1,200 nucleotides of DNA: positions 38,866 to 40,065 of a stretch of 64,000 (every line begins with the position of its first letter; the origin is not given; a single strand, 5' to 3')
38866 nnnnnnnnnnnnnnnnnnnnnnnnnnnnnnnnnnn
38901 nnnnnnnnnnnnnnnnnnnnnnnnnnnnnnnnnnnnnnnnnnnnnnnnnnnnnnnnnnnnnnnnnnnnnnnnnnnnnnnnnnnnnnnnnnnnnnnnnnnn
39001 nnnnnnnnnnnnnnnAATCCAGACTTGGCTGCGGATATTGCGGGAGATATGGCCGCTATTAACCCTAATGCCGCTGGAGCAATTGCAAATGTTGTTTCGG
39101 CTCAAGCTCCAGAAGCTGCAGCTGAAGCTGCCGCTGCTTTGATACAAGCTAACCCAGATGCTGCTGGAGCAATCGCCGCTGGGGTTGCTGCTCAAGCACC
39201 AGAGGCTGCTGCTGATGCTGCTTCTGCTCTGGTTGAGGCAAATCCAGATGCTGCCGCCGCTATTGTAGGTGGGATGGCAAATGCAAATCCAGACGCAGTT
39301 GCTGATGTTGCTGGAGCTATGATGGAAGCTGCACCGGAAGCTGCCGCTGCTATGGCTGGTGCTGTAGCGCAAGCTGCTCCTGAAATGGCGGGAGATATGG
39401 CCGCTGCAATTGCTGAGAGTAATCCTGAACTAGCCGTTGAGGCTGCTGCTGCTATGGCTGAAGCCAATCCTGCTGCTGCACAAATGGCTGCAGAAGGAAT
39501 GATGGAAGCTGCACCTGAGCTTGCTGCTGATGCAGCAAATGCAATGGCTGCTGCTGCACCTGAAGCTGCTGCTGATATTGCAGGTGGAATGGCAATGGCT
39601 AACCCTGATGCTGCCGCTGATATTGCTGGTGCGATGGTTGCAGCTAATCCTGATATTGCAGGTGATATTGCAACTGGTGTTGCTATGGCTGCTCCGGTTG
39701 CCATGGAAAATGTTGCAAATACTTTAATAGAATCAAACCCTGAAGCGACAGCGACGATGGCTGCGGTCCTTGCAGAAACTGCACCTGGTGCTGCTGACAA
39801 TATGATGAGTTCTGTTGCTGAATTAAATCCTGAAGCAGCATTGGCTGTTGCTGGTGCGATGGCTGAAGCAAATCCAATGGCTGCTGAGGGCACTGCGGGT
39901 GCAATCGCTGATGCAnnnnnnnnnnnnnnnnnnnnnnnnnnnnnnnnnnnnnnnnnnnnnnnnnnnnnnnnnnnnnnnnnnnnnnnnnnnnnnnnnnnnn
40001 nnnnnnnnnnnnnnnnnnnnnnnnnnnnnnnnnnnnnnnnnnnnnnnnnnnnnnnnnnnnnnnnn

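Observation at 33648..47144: Complete T1SS locus for a 3058-aa cargo unlike known T1SS adhesins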

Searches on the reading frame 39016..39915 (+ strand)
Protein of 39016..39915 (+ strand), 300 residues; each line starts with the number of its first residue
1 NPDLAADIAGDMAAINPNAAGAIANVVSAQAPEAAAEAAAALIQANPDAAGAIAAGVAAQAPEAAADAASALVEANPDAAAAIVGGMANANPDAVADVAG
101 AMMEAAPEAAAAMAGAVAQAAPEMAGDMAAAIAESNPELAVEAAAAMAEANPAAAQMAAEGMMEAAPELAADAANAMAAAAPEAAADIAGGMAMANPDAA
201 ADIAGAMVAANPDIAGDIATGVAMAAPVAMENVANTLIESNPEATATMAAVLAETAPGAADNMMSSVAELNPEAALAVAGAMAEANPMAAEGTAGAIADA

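Call 35: predict_structure(alignment_id=A1)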
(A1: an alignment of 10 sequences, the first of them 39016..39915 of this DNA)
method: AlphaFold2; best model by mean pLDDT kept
length: 300 residues; sequences in the alignment: 10
mean_pLDDT: 81.9   pTM: 0.67
mean pLDDT of the five models: 81.9, 80.3, 78.7, 76.8, 73.0
residues with pLDDT >= 90: 0; 70-90: 287; 50-70: 13; < 50: 0
segments of 3 or more residues with pLDDT < 50: none
pLDDT, mean of each block of 10 residues (from residue 1): 84 82 81 83 83 80 86 86 83 83 85 85 85 86 87 85 81 83 84 82 82 81 76 74 79 80 82 83 78 66
secondary structure, 60 per line:
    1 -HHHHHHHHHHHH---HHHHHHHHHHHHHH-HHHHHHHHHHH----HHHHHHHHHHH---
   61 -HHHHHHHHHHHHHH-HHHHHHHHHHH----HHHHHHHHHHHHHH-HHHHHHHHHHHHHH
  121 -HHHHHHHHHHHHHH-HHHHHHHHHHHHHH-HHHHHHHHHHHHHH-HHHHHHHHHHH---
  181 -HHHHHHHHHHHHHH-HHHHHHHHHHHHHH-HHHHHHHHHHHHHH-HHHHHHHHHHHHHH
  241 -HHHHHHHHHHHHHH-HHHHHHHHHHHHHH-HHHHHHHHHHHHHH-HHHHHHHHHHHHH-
elements in order: H2-13 H17-30 H32-42 H47-57 H62-75 H77-87 H92-105 H107-120 H122-135 H137-150 H152-165 H167-177 H182-195 H197-210 H212-225 H227-240 H242-255 H257-270 H272-285 H287-299

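Call 40: fold_search(model_id=the predicted structure, library=pdb)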
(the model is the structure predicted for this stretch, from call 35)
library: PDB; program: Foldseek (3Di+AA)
matches with E <= 10: 703; with E <= 0.001: 1
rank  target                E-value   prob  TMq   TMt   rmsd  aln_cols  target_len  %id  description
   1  1w3b_A                7.3e-04  1.00  0.22  0.19  15.3       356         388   17  The superhelical TPR domain of O-linked GlcNAc transferase reveals structural similarities to importin alpha. (released 2004-09-09)
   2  6eou                  2.3e-03  1.00  0.26  0.24  15.3       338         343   18  O-GlcNAc transferase TPR domain with the intellectual disability associated mutation L254F (released 2018-05-09)
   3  8gel_A                2.9e-03  0.51  0.13  0.09  23.2       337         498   19  Cryo-EM structure of synthetic tetrameric building block sC4 (released 2024-03-13)
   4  8chy                  5.3e-03  0.98  0.20  0.21  14.2       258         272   15  Crystal structure of an 8-repeat consensus TPR superhelix with Zinc. (released 2024-02-21)
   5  7y4i_A                6.6e-03  0.87  0.18  0.10  15.8       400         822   12  Crystal structure of SPINDLY in complex with GDP (released 2022-12-07)
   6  9ijj_AA               6.8e-03  1.00  0.32  0.24  13.3       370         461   16  In situ structure of the central apparatus in mouse sperm axoneme. (released 2025-06-04)
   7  9rtt_Q                7.5e-03  0.96  0.21  0.10  15.5       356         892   13  Activated Elongation Complex with IWS1 and ELOF1 (released 2025-09-03)
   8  8bbe_D                1.0e-02  0.96  0.23  0.14  17.3       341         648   12  Structure of the IFT-A complex; IFT-A2 module (released 2022-12-21)
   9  9qhb                  1.1e-02  0.98  0.25  0.26  12.4       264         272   15  Crystal structure of 16-repeat CTPR protein with eliminated coordination sites (released 2025-10-22)
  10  7rdr_A                1.1e-02  0.72  0.17  0.13  16.5       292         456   15  Circular tandem repeat protein with novel repeat topology and enhanced subunit contact surfaces (released 2021-09-01)
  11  8bbg_D                1.1e-02  0.97  0.24  0.08  17.8       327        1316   13  Structure of the IFT-A complex; anterograde IFT-A train model (released 2022-12-21)
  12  9ijj_AO               1.2e-02  0.99  0.30  0.22  13.8       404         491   15  In situ structure of the central apparatus in mouse sperm axoneme. (released 2025-06-04)
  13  9ijj_AC               1.3e-02  0.98  0.29  0.22  13.6       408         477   16  In situ structure of the central apparatus in mouse sperm axoneme. (released 2025-06-04)
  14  9ijj_AK               1.3e-02  0.99  0.30  0.22  13.6       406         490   16  In situ structure of the central apparatus in mouse sperm axoneme. (released 2025-06-04)
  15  4xri                  1.4e-02  0.98  0.30  0.14  14.6       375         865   15  Crystal Structure of Importin Beta in an Ammonium Sulfate Condition (released 2016-01-27)
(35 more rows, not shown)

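Call 54: search_protein_representatives(alignment_id=A1)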
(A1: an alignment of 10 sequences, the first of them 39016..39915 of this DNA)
Query: 10 sequences, 225 profile positions. Proteins with E-value up to 0.001 (for the whole library): 569; up to 1e-10: 66; up to 1e-30: 4. The best 150 are listed.
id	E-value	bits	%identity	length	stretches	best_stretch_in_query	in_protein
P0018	1.6e-41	158.7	-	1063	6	28-195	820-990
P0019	2.0e-38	148.5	-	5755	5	2-217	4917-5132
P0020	6.5e-32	127.2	-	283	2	97-208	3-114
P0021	7.8e-31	123.7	-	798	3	4-222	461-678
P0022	7.5e-29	117.2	-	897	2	59-215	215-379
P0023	1.5e-27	113.0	-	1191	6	6-202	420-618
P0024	6.8e-27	110.8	-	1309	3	4-218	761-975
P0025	7.9e-27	110.6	-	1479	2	21-196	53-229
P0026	2.9e-21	92.4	-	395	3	6-203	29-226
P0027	6.9e-21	91.2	-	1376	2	3-219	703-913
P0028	5.5e-20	88.2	-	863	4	62-195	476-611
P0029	1.5e-19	86.8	-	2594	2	2-218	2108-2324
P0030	1.6e-18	83.4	-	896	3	5-149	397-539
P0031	2.7e-18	82.7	-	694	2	8-165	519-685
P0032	6.2e-18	81.5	-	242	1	132-225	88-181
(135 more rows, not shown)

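Call 56: search_protein_families(library=pfam, proteins=[P0022, P0021, P0018, P0023, P0024, P0025, P0029], max_evalue=0.001)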
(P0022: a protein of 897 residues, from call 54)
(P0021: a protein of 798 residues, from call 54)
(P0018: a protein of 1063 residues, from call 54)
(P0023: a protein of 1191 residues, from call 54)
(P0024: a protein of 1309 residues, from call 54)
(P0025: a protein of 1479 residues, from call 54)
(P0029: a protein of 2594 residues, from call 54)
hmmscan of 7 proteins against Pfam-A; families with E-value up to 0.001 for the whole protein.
P0022 (897 aa): 4 families
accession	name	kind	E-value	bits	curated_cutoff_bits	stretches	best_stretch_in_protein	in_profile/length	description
PF07705.17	CARDB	-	2.1e-18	66.8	22.7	2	683-758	5-81/101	CARDB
PF09280.16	XPC-binding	-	2.5e-08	33.9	26.4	0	256-285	14-43/57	XPC-binding domain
PF03448.22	MgtE_N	-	0.00055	20.9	25.9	1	325-398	8-76/102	MgtE intracellular N domain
PF12842.12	DUF3819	-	0.00072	20.1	27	0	292-330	93-131/143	CCR4-Not complex, Not1 subunit, domain of unknown function DUF3819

P0021 (798 aa): 3 families
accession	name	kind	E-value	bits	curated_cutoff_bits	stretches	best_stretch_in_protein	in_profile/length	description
PF00656.27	Peptidase_C14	-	1.7e-09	38.1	21.4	1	10-195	2-194/233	Caspase domain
PF01781.23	Ribosomal_L38e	-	1.7e-07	31.5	27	0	759-778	44-63/68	Ribosomal L38e protein family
PF11239.13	DUF3040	-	4.8e-07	30.4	24.7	0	686-728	9-54/84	Protein of unknown function (DUF3040)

P0018 (1063 aa): 6 families
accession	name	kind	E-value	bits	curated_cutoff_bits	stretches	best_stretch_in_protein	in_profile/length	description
PF07690.21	MFS_1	-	2.2e-36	126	33.4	2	208-388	6-187/347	Major Facilitator Superfamily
PF00083.30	Sugar_tr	-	6.6e-13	48.8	22.3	2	42-154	47-162/452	Sugar (and other) transporter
PF12832.13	MFS_1_like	-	7.4e-11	42.1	25.2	2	10-140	216-347/373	MFS_1 like family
PF05977.19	MFS_3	-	9.5e-10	38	27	1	239-378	51-193/524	Transmembrane secretion effector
PF06779.20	MFS_4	-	2.5e-05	24.2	26.3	1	36-372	23-362/364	Uncharacterised MFS-type transporter YbfB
PF13174.12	TPR_6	-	0.00038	21.4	26.3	0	1000-1019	14-33/33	Tetratricopeptide repeat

P0023 (1191 aa): 6 families
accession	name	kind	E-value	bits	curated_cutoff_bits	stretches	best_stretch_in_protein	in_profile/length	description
PF07690.21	MFS_1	-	3.6e-40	138.4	33.4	2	11-244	1-249/347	Major Facilitator Superfamily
PF00083.30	Sugar_tr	-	1.7e-11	44.1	22.3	2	39-149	44-157/452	Sugar (and other) transporter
PF12832.13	MFS_1_like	-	1.4e-09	37.9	25.2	2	8-145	214-353/373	MFS_1 like family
PF05977.19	MFS_3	-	6e-09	35.3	27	2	10-194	222-407/524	Transmembrane secretion effector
PF22928.2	INTS1_R4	-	6.7e-07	29.6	27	0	751-831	14-93/102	Integrator complex subunit 1, R4 domain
PF06779.20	MFS_4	-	1.2e-05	25.2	26.3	1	27-373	14-363/364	Uncharacterised MFS-type transporter YbfB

P0024 (1309 aa): 5 families
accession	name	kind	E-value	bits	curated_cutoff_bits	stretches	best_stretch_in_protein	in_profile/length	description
PF18676.6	MBG_2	-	1.9e-141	461.3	25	9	515-585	1-71/72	MBG domain (YGX type)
PF13202.12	EF-hand_5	-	1.3e-16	59.6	25.9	0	779-791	9-21/25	EF hand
PF18657.6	YDG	-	1.4e-05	25.6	25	0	588-661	1-80/85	YDG domain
PF15899.11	BNR_6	-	5.2e-05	23.4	27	0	260-268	2-10/14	BNR-Asp box repeat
PF18962.6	Por_Secre_tail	-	0.0001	23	27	1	1230-1306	1-74/75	Secretion system C-terminal sorting domain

P0025 (1479 aa): 1 family
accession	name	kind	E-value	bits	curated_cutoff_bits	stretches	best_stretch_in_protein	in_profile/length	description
PF00353.25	HemolysinCabind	-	1.1e-24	86.4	23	3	885-913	8-36/36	RTX calcium-binding nonapeptide repeat (4 copies)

P0029 (2594 aa): 13 families
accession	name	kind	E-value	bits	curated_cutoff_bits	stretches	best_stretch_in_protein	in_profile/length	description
PF18657.6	YDG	-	3.2e-100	329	25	12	834-907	2-78/85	YDG domain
PF13202.12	EF-hand_5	-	5.5e-40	133.4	25.9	0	2008-2019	9-20/25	EF hand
PF00036.39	EF-hand_1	-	6.9e-35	116.4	25.4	0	2008-2020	10-22/29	EF hand domain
PF13405.12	EF-hand_6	-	2.3e-27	92.5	25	0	2008-2020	10-22/30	EF-hand domain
PF12034.13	YfbK_C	-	3.9e-16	60.2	25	0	882-919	44-84/184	Uncharacterized protein YfbK, C-terminal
PF19670.4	DUF6173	-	3.5e-09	37.4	27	0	889-920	40-71/102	Family of unknown function (DUF6173)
PF13499.12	EF-hand_7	-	6.8e-09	36.4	30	0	2159-2199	13-61/67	EF-hand domain pair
PF22544.2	HYDIN_VesB_CFA65-like_Ig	-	2.2e-08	34.7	25.5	1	318-417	8-99/100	HYDIN/CFA65/VesB-like, Ig-like domain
PF21380.2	Nrd1-Seb1_dom2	-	3.8e-07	30.5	27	0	999-1038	10-49/57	Nrd1/Seb1, domain 2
PF18962.6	Por_Secre_tail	-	2e-06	28.5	27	1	2518-2593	3-75/75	Secretion system C-terminal sorting domain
PF24418.1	DUF7550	-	5.3e-05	23.3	27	0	967-984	30-47/59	Family of unknown function (DUF7550)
PF22073.2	Cep192_D4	-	0.0002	22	35.5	1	316-419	7-111/112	Cep192 domain 4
PF16184.11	Cadherin_3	-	0.00043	20.7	25.5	0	463-528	40-98/106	Cadherin-like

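Call 84: find_encoding_contigs(protein=P0025, flank=8000, max_places=3)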
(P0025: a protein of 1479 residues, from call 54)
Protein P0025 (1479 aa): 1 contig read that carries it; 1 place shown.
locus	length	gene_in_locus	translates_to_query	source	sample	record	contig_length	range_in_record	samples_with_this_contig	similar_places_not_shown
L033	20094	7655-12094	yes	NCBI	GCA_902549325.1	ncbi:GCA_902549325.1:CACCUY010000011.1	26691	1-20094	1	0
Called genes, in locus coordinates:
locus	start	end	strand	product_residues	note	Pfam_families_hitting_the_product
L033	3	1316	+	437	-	?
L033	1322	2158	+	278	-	PF00288:GHMP_kinases_N (weak), PF08544:GHMP_kinases_C (faint)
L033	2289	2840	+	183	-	-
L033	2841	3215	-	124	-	PF02537:CRCB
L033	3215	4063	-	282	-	PF03372:Exo_endo_phos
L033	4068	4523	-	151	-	PF01575:MaoC_dehydratas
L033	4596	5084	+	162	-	-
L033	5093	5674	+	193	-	PF06938:DUF1285_N, PF21028:DUF1285_C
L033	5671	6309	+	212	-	PF00293:NUDIX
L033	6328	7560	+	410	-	PF01743:PolyA_pol, PF12627:PolyA_pol_RNAbd (weak)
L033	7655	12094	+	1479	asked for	PF00353:HemolysinCabind (faint)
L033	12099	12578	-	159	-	PF03449:GreA_GreB_N, PF01272:GreA_GreB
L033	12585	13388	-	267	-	PF01218:Coprogen_oxidas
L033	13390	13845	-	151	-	PF00588:SpoU_methylase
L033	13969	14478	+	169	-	PF10399:UCR_Fe-S_N, PF00355:Rieske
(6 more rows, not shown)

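Call 85: find_encoding_contigs(protein=P0022, flank=5000, max_places=2)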
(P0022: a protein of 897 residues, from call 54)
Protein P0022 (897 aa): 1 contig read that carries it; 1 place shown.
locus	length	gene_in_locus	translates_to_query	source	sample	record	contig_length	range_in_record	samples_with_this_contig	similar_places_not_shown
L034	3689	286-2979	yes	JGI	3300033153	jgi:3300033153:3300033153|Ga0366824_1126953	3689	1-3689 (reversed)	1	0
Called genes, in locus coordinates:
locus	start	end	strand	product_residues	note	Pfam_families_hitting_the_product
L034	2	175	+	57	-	?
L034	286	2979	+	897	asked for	PF09280:XPC-binding (faint), PF07705:CARDB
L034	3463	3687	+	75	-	?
